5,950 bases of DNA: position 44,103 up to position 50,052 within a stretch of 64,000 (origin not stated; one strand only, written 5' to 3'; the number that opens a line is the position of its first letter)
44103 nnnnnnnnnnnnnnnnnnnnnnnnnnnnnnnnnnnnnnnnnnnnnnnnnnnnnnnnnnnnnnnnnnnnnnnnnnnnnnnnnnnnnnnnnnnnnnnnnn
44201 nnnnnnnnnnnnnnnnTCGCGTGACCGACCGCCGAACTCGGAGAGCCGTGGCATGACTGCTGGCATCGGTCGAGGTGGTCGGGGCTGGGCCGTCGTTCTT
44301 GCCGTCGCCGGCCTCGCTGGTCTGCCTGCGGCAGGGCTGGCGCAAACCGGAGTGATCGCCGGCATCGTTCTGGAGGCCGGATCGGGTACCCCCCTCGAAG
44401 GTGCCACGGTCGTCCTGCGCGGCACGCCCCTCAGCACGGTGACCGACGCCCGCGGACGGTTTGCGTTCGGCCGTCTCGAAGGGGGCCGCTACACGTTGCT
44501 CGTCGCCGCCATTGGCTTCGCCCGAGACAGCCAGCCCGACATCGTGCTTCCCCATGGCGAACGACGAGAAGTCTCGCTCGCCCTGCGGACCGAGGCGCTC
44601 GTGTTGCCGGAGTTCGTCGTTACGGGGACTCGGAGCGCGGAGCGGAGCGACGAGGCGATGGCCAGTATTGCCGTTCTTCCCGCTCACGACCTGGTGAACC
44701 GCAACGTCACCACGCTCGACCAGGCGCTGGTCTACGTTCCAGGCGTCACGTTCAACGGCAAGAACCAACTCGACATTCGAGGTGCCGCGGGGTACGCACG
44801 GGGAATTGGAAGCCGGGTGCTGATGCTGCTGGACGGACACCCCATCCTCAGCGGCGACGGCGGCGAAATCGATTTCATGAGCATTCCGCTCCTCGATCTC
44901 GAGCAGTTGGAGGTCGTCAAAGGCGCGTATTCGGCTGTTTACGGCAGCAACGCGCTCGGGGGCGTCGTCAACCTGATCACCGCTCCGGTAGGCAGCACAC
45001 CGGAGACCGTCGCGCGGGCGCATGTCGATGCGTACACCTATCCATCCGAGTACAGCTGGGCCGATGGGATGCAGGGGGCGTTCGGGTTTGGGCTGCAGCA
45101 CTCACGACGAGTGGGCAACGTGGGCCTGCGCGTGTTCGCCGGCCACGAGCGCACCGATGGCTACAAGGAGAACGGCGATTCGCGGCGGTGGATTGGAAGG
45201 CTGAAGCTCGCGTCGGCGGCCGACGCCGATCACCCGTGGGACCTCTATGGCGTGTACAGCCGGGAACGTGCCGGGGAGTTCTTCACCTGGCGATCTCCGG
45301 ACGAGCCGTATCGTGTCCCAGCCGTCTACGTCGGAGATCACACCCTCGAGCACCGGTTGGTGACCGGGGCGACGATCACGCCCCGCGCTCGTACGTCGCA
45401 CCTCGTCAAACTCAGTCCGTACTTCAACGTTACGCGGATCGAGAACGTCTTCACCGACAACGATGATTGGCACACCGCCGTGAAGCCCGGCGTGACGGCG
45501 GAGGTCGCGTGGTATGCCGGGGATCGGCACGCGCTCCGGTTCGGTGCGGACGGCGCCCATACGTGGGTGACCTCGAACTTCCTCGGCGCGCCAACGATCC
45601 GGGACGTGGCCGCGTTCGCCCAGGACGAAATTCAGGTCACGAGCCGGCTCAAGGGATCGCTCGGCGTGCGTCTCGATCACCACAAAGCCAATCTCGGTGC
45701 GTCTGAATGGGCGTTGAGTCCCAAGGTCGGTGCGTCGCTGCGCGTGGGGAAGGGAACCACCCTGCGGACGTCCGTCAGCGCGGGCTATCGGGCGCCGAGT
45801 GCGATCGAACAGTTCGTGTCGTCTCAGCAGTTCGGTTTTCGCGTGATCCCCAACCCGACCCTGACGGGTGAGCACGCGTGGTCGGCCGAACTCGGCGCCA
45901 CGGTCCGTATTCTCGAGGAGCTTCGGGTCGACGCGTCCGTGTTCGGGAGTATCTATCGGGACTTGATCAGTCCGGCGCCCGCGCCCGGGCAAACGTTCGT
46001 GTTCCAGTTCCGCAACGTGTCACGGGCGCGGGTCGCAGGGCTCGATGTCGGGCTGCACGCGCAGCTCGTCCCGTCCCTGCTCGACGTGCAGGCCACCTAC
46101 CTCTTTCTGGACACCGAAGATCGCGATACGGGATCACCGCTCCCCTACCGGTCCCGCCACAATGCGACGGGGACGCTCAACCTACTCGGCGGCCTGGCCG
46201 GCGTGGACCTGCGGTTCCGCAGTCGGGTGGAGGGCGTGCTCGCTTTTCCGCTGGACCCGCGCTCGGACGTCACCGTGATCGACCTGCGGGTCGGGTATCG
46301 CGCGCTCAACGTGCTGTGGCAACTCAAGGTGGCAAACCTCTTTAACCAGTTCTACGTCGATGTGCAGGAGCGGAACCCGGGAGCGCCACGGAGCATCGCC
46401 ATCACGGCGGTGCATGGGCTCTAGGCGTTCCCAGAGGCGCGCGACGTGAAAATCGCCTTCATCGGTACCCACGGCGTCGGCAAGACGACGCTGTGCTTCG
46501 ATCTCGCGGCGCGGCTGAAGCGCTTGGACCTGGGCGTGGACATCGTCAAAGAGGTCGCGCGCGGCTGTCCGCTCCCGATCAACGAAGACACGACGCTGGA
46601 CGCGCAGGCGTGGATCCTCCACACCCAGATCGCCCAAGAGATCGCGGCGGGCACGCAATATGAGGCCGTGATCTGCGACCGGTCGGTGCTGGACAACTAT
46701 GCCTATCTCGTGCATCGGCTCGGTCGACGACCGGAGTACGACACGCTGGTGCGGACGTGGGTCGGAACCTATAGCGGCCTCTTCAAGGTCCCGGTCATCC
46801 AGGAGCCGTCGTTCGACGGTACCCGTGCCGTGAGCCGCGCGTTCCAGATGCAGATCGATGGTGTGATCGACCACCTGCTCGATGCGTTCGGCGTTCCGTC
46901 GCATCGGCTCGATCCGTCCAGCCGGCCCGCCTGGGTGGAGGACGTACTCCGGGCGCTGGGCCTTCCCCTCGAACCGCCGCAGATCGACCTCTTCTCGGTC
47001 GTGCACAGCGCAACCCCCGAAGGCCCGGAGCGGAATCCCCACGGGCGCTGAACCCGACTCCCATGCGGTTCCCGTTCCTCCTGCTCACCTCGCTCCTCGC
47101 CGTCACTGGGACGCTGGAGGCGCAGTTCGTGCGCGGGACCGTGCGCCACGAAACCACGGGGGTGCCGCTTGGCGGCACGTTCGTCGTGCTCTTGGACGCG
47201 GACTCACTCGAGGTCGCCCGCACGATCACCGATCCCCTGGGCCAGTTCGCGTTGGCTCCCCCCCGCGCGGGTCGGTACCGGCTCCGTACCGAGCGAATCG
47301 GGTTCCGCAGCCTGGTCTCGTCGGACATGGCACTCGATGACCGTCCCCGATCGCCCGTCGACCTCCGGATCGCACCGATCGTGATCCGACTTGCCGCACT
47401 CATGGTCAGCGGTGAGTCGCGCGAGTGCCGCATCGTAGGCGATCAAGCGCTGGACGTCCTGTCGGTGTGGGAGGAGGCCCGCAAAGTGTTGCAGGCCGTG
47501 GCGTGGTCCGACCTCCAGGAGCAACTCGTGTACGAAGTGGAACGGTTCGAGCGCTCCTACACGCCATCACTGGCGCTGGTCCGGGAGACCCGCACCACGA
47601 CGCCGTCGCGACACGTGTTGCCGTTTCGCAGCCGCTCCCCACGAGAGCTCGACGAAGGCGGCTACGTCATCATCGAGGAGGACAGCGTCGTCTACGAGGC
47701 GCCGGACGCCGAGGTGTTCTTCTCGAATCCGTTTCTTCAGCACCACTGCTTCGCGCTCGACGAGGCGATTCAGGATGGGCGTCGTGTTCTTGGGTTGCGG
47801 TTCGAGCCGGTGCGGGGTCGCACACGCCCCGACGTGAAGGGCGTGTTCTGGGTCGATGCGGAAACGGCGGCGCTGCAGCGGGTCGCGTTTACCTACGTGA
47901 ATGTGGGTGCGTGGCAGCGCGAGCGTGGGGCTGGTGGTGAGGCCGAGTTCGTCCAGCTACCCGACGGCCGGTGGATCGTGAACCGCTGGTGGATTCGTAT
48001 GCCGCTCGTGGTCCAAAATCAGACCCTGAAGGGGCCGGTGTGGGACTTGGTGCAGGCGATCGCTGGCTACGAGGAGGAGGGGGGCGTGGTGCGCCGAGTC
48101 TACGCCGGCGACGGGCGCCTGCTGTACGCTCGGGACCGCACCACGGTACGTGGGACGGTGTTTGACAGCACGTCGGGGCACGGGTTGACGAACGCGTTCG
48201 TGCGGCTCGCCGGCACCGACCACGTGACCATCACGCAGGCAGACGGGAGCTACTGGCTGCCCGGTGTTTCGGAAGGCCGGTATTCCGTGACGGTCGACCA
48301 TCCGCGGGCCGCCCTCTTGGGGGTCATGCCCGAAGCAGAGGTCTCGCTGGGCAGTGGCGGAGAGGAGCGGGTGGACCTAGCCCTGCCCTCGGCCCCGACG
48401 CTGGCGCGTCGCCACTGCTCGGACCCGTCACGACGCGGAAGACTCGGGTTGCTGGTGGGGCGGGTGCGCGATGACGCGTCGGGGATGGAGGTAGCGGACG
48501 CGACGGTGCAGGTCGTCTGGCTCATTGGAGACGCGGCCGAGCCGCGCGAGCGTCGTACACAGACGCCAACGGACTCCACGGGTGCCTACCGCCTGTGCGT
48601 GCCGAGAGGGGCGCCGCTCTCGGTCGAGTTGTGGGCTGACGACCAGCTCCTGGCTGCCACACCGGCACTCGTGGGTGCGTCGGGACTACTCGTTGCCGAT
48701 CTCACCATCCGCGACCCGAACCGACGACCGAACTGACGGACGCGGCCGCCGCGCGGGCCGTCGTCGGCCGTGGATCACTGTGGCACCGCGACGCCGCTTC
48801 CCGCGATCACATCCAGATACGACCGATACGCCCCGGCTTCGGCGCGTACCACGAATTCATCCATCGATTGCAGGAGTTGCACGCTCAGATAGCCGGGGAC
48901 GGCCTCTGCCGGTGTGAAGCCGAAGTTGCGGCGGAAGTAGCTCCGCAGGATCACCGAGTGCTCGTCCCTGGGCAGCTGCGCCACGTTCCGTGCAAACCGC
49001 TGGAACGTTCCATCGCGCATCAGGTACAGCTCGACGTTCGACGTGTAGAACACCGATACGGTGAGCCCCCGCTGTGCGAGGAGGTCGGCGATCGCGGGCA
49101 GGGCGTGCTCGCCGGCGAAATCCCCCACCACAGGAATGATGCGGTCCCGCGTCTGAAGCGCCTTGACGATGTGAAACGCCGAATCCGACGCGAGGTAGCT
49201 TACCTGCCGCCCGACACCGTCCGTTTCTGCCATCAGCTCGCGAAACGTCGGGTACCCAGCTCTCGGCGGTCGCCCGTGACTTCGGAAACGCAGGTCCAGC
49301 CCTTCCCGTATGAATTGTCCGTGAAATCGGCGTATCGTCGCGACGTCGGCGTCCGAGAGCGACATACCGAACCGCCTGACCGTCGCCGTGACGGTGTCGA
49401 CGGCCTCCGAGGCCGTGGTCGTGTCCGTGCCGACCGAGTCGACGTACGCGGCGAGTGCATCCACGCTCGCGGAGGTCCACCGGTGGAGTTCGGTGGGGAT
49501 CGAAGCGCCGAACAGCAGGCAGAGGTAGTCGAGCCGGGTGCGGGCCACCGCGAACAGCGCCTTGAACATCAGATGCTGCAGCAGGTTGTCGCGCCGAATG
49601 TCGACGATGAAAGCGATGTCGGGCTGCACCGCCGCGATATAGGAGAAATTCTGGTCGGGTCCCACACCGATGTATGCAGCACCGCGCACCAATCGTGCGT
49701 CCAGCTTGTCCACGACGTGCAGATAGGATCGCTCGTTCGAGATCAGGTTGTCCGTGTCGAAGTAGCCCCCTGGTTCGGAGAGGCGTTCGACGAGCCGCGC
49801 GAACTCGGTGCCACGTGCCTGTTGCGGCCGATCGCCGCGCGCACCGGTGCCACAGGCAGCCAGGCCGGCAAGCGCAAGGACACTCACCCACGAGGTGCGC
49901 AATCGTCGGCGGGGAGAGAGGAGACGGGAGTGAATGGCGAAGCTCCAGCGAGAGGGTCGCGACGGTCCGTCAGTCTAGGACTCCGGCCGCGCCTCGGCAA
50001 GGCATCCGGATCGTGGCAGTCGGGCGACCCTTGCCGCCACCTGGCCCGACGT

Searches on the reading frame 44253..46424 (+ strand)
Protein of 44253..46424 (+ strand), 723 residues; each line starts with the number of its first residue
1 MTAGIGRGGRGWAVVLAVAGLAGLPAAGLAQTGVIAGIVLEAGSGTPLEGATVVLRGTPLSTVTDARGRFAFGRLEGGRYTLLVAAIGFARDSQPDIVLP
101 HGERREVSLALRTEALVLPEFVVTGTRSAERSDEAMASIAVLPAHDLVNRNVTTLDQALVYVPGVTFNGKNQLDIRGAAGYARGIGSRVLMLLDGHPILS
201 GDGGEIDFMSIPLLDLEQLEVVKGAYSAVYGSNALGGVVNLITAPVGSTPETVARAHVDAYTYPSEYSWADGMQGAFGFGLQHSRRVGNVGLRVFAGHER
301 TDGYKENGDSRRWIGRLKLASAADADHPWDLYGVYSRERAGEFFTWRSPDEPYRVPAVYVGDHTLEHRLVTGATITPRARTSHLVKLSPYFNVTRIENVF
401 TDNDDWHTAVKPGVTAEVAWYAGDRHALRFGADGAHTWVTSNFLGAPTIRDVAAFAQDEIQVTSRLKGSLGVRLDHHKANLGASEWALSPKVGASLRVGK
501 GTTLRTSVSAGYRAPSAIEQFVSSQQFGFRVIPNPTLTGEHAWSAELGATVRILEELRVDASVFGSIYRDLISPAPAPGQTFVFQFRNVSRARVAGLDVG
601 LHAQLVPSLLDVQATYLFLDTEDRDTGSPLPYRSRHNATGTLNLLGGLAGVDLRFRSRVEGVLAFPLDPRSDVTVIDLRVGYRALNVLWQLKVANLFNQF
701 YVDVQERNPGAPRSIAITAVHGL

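Call 31: search_protein_families(library=pfam, proteins=[window:44253-46424:+], max_evalue=0.0001)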
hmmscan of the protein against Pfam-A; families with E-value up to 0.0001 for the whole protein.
window:44253-46424:+ (723 aa): 4 families
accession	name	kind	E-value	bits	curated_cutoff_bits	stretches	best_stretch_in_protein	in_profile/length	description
PF00593.30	TonB_dep_Rec_b-barrel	-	8.3e-38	131.8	27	1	289-696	29-436/436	TonB dependent receptor-like, beta-barrel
PF07715.20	Plug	-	5.5e-22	78.7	23.9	1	134-238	4-107/107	TonB-dependent Receptor Plug Domain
PF13620.12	CarboxypepD_reg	-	3e-16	60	32.3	1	35-111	2-81/82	Carboxypeptidase regulatory-like domain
PF13715.12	CarbopepD_reg_2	-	1.2e-13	51.3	32.2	1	35-123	1-88/88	CarboxypepD_reg-like domain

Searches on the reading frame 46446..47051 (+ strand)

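Call 31: search_protein_families(library=pfam, proteins=[window:46446-47051:+], max_evalue=0.0001)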
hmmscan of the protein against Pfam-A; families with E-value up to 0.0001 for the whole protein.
window:46446-47051:+ (201 aa): 2 families
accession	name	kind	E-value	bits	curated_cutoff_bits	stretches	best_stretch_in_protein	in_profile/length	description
PF13521.12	AAA_28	-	1.2e-14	55.3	27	1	2-155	1-156/164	AAA domain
PF13238.12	AAA_18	-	7.2e-05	23.7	29.4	1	3-40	1-34/128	AAA domain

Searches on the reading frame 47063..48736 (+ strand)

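Call 31: search_protein_families(library=pfam, proteins=[window:47063-48736:+], max_evalue=0.0001)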
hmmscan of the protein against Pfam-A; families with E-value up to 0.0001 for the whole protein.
window:47063-48736:+ (557 aa): 2 families
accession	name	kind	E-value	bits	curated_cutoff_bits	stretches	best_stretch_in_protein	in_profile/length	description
PF13620.12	CarboxypepD_reg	-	1.1e-30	106.2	32.3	2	361-441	1-81/82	Carboxypeptidase regulatory-like domain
PF13715.12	CarbopepD_reg_2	-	1.5e-12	47.8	32.2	1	362-412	1-51/88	CarboxypepD_reg-like domain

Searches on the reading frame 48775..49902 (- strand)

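Call 99: search_protein_families(library=pfam, proteins=[window:48775-49902:-, window:48857-49891:-], max_evalue=0.001)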
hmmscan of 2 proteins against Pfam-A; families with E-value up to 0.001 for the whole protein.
window:48775-49902:- (375 aa): 1 family
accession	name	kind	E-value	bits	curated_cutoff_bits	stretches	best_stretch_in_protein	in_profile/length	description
PF25046.1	DUF7790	-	8.2e-32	111.1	23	2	227-353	122-242/272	Domain of unknown function (DUF7790)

window:48857-49891:- (344 aa): 0 families
